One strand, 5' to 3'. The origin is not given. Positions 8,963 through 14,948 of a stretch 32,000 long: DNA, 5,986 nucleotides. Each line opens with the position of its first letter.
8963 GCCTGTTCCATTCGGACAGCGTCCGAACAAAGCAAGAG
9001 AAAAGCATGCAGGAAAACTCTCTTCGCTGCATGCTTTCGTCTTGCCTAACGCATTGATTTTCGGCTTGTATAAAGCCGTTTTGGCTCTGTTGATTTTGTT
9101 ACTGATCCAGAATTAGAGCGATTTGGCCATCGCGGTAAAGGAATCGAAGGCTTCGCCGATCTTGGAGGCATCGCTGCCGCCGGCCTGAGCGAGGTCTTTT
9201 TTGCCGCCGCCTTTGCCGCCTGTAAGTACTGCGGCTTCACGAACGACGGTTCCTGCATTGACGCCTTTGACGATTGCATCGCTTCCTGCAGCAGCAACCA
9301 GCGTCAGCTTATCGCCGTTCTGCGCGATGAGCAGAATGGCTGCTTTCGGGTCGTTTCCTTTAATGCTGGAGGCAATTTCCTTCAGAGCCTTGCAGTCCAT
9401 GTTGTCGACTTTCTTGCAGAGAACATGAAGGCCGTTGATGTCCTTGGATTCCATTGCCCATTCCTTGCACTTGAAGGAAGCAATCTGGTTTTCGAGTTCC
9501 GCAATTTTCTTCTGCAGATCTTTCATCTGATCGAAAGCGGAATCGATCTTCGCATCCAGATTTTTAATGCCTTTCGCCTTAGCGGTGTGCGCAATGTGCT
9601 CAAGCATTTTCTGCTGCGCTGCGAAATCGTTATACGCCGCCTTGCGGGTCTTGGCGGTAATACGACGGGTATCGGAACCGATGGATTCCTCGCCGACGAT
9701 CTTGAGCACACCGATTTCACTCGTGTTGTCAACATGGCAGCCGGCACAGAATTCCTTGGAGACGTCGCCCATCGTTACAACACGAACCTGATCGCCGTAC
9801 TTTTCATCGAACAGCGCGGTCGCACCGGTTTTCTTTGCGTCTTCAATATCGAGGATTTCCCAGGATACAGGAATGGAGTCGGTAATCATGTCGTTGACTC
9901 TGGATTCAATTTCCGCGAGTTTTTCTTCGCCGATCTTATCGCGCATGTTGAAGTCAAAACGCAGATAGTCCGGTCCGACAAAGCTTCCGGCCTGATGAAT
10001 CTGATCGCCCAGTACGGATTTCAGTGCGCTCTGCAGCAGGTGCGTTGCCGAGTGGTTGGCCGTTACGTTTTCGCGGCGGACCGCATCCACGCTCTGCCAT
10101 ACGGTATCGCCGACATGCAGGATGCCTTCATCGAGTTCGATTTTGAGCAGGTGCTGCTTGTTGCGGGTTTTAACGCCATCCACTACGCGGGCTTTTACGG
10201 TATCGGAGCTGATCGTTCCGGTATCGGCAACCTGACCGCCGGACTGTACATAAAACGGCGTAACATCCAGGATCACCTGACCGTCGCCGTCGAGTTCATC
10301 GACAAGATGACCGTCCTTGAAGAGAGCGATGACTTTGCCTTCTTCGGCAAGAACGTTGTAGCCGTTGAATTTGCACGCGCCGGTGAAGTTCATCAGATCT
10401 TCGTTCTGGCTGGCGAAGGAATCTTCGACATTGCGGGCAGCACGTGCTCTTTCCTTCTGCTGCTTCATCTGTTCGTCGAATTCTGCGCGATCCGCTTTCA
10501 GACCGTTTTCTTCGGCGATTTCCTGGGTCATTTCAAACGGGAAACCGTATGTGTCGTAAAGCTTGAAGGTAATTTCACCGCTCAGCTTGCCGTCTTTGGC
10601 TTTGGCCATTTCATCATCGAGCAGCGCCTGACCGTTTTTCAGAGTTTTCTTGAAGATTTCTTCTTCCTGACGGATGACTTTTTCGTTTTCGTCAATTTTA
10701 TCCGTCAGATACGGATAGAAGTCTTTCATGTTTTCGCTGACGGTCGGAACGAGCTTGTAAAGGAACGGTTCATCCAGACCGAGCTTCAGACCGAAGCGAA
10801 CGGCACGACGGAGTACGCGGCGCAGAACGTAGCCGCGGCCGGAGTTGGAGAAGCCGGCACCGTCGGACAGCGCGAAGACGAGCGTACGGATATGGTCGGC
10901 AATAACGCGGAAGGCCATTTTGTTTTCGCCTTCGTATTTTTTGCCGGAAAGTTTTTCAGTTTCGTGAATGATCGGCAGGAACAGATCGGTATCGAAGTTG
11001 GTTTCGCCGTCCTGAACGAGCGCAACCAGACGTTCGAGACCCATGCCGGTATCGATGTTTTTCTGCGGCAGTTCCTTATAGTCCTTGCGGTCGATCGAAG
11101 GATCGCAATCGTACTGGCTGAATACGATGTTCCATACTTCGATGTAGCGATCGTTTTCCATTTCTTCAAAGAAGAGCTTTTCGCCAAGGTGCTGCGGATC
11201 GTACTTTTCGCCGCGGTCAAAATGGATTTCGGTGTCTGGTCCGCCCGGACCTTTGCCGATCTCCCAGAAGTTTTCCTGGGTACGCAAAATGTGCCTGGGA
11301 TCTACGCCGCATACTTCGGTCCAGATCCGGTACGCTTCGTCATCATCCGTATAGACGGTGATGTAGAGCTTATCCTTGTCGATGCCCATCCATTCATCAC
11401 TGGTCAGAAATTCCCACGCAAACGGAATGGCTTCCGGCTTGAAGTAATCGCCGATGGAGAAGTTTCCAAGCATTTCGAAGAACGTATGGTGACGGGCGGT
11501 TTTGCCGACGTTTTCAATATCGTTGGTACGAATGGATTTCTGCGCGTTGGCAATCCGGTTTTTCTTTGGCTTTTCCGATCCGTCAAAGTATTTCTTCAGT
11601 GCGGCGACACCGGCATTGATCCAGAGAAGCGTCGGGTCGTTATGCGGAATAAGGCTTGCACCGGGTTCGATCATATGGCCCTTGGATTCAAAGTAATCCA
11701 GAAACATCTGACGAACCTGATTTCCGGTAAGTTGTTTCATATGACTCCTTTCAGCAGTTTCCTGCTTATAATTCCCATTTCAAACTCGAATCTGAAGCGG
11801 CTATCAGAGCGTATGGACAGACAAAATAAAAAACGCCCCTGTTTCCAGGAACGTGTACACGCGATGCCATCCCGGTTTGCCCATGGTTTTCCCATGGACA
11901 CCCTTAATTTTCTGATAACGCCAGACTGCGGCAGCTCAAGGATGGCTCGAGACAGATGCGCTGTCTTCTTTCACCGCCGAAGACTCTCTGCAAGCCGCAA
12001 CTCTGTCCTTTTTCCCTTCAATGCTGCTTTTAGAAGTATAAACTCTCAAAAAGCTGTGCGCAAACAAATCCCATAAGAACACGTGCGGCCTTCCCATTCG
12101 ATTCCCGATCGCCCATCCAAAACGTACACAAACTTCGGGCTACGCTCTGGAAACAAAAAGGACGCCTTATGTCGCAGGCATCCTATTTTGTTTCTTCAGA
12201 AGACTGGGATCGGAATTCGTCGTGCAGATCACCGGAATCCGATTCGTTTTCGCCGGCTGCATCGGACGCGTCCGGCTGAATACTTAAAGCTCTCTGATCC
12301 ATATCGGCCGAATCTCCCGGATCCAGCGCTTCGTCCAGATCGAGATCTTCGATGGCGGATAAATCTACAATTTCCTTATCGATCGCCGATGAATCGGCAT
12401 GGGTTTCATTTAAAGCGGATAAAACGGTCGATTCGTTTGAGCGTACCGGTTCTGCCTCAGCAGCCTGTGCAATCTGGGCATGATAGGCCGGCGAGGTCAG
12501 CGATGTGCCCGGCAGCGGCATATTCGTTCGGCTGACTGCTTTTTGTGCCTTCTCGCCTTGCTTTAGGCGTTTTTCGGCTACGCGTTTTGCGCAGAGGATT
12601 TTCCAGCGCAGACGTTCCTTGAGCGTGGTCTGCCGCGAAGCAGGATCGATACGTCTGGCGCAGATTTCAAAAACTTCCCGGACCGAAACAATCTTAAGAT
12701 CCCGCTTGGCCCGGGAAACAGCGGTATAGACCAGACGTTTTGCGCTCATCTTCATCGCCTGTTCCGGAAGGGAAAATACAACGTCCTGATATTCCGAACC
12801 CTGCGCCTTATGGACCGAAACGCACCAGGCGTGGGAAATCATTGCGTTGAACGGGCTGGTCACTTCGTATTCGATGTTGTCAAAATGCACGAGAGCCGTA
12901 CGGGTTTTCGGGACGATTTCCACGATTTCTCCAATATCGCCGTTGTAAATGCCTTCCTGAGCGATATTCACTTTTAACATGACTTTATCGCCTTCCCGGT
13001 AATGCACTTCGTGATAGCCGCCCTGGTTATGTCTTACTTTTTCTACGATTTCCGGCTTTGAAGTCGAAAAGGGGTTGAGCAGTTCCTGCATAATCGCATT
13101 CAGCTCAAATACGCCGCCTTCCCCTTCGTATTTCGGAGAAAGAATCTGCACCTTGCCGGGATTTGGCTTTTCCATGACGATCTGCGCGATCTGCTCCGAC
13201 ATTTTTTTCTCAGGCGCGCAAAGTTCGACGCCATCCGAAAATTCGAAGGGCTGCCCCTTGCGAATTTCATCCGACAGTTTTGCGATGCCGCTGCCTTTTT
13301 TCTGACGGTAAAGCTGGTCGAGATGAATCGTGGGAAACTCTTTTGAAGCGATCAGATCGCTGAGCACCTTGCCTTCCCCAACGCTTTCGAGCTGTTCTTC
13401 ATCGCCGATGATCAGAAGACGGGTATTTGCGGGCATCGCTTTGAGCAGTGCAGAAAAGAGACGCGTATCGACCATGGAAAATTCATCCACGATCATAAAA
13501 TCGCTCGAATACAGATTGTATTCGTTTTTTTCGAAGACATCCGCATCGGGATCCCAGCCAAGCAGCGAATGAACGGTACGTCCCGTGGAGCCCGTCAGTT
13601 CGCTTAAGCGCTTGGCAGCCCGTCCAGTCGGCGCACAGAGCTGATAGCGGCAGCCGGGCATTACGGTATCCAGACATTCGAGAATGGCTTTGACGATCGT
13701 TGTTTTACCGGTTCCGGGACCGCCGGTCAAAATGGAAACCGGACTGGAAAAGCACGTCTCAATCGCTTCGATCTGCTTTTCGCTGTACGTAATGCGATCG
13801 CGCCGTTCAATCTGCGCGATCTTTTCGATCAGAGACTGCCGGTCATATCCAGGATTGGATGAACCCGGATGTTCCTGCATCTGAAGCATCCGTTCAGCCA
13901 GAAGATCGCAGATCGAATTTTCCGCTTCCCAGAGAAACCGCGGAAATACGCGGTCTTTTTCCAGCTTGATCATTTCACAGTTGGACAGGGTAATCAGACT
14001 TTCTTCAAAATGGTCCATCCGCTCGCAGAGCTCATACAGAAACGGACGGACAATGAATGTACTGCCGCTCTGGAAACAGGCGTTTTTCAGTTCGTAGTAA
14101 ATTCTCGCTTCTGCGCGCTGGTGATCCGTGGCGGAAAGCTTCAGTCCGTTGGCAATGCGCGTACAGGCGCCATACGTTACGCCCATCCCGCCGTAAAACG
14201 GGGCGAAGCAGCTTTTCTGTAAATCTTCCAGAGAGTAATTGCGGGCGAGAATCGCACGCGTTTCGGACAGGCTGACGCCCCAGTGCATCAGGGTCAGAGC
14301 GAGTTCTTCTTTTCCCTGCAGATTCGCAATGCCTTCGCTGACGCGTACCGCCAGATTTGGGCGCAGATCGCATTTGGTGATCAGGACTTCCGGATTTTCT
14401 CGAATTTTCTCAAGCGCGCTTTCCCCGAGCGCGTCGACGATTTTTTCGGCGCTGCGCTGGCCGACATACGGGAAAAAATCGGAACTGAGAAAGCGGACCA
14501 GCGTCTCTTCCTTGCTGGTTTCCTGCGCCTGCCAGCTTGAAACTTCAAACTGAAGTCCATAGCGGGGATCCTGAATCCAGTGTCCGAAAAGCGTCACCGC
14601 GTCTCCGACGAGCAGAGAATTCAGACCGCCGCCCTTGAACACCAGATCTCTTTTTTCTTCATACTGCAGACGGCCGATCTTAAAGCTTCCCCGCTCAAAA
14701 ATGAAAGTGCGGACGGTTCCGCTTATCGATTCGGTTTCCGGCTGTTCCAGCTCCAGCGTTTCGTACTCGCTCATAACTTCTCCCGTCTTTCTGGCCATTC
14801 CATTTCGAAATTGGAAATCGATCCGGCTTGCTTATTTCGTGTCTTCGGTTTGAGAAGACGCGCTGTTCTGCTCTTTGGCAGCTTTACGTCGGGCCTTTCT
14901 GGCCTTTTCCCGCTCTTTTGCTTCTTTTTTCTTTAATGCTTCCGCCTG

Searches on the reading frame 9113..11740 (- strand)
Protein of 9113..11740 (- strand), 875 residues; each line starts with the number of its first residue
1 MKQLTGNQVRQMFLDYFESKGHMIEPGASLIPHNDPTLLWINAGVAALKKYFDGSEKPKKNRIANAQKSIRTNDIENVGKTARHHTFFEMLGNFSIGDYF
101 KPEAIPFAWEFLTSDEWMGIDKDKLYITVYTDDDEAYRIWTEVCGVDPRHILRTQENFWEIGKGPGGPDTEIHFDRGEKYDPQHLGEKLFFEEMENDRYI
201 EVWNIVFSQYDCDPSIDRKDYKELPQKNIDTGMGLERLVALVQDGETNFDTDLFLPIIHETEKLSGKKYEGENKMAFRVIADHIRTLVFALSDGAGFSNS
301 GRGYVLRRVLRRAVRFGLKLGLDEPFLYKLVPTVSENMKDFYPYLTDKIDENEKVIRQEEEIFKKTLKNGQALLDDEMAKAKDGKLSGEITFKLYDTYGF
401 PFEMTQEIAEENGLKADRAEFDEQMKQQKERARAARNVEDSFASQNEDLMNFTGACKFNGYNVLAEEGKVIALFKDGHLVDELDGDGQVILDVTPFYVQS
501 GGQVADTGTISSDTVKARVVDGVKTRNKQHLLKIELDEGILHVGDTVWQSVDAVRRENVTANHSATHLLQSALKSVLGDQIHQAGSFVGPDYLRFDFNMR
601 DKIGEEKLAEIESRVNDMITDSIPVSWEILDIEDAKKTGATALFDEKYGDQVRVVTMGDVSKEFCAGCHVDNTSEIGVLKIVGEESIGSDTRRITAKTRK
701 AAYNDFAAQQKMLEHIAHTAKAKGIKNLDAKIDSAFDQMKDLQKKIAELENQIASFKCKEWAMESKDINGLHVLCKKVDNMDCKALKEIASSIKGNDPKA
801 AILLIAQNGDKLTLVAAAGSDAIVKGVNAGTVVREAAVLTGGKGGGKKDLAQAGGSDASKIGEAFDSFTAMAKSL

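Call 73: search_protein_families(library=pfam, proteins=[window:9113-11740:-], max_evalue=0.001)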
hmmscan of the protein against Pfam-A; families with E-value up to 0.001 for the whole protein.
window:9113-11740:- (875 aa): 3 families
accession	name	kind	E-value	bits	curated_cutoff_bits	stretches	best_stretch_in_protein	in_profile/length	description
PF01411.24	tRNA-synt_2c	-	4.7e-193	643.1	30.3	1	8-553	1-550/552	tRNA synthetases class II (A)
PF07973.19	tRNA_SAD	-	2.9e-15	56.4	24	1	652-694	1-43/44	Threonyl and Alanyl tRNA synthetase second additional domain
PF02272.25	DHHA1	-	2.3e-14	54.1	25.9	1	772-871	3-99/102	DHHA1 domain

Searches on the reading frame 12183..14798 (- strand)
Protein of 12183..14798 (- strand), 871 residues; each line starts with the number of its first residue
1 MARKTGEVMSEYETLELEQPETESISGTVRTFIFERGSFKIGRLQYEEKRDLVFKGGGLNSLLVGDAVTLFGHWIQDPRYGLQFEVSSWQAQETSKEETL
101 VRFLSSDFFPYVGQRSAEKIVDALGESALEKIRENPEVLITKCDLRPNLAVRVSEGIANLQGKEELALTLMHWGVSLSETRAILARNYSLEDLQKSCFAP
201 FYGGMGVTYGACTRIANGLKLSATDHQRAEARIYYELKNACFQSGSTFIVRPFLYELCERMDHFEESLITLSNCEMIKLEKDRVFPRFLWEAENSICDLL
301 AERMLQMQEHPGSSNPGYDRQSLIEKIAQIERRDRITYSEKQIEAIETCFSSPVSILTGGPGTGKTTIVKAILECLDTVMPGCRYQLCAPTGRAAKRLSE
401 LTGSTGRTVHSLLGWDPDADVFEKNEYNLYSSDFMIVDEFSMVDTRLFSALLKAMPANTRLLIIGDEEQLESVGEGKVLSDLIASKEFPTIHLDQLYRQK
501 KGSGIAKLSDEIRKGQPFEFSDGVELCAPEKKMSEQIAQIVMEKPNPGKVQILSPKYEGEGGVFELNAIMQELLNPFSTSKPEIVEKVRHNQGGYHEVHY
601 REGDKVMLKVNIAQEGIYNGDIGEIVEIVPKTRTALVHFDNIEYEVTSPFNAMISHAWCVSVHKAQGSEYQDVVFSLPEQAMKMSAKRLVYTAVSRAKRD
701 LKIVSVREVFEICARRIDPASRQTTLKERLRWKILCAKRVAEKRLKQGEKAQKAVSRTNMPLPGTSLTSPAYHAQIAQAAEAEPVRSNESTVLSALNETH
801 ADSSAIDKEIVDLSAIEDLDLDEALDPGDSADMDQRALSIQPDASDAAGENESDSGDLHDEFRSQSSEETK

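Call 73: search_protein_families(library=pfam, proteins=[window:12183-14798:-], max_evalue=0.001)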
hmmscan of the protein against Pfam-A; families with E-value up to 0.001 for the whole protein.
window:12183-14798:- (871 aa): 9 families
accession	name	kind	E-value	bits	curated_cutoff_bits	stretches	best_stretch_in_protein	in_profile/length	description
PF13604.12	AAA_30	-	7.6e-41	140.4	27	1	338-517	2-173/191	AAA domain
PF13245.12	AAA_19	-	1e-38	133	25.1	1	342-474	1-133/134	AAA domain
PF18335.7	SH3_13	-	2.7e-13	49.9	41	1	566-639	1-65/65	ATP-dependent RecD-like DNA helicase SH3 domain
PF13538.12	UvrD_C_2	-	2.9e-12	46.7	27.4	1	656-703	1-51/52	UvrD-like helicase C-terminal domain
PF01443.25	Viral_helicase1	-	5.9e-12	46.3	21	2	356-473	2-100/228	Viral superfamily 1 RNA helicase core domain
PF23139.1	OB_YrrC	-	1e-10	41.8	27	1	23-91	2-73/76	ATP-dependent DNA helicase YrrC, OB-fold domain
PF14490.11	HHH_RecD2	-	1.5e-08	34.8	27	1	162-248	4-92/92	ATP-dependent RecD2 DNA helicase HHH domain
PF13086.12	AAA_11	-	1.8e-07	31.6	27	1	339-400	3-70/257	AAA domain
PF24883.2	NPHP3_N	-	0.00054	20.6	24.8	0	351-463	21-128/164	Nephrocystin 3, N-terminal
